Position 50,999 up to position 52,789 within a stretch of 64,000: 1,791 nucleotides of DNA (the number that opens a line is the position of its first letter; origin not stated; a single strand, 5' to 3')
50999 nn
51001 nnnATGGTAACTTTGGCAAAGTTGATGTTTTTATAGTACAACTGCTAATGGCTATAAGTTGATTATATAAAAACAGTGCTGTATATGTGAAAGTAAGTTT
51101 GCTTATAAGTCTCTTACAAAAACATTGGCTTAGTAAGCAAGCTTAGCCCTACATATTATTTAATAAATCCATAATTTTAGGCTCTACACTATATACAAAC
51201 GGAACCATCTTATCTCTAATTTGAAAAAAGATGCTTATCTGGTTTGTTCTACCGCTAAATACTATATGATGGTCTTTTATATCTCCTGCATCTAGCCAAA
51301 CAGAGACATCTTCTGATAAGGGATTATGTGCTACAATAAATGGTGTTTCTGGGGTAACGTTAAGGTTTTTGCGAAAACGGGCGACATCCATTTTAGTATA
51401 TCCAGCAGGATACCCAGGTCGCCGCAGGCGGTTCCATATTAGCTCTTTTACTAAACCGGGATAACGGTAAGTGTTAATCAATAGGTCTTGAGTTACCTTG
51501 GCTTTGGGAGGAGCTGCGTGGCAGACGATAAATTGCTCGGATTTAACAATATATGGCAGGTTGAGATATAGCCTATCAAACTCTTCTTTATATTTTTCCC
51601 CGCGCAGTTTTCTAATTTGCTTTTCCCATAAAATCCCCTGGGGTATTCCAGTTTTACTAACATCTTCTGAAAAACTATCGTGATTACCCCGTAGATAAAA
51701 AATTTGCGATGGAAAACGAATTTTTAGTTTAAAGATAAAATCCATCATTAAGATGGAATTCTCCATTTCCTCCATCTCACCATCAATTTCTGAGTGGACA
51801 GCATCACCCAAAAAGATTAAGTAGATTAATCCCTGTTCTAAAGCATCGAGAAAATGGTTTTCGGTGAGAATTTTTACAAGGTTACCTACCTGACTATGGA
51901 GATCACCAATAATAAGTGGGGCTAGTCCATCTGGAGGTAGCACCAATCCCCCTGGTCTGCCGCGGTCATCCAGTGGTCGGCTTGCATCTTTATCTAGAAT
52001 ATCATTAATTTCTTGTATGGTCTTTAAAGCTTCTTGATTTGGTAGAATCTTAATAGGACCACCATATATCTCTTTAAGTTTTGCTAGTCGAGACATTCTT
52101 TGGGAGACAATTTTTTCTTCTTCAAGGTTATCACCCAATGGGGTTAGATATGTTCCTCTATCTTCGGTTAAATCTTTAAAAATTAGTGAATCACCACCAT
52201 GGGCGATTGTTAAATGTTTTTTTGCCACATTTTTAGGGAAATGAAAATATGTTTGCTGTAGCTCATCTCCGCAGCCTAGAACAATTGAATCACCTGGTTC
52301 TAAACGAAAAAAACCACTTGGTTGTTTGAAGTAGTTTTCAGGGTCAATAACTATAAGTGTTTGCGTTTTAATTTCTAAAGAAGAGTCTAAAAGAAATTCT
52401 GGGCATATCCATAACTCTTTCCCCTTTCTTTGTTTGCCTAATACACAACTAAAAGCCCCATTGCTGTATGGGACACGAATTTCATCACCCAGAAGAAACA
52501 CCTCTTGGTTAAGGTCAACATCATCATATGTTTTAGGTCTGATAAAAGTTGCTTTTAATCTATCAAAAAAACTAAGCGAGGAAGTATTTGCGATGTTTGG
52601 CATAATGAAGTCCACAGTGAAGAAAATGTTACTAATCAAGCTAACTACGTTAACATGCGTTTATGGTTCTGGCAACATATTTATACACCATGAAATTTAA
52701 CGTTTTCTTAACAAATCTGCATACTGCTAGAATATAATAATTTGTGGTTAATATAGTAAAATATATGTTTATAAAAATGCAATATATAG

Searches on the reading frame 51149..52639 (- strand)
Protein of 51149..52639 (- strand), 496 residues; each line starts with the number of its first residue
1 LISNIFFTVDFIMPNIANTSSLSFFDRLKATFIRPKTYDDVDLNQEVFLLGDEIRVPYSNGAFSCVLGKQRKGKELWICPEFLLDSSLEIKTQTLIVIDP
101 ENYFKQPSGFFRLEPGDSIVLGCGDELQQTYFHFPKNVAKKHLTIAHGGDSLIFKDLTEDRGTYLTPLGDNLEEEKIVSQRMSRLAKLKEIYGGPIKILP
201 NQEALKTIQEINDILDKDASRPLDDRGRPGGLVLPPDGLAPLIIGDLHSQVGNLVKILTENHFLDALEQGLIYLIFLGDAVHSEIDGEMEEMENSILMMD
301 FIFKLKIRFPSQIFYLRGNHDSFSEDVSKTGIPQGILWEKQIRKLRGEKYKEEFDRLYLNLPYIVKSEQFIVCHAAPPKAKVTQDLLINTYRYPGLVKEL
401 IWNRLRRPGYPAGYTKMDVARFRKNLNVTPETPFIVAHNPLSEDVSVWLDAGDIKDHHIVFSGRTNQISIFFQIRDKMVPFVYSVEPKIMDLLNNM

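Call 90: search_protein_families(library=pfam, proteins=[window:51149-52639:-], max_evalue=0.00001)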
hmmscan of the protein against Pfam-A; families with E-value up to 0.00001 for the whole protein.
window:51149-52639:- (496 aa): 1 family
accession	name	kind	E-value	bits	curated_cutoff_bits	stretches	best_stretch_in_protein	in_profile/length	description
PF00149.33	Metallophos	-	1.6e-08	35.7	21.5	1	242-411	4-143/191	Calcineurin-like phosphoesterase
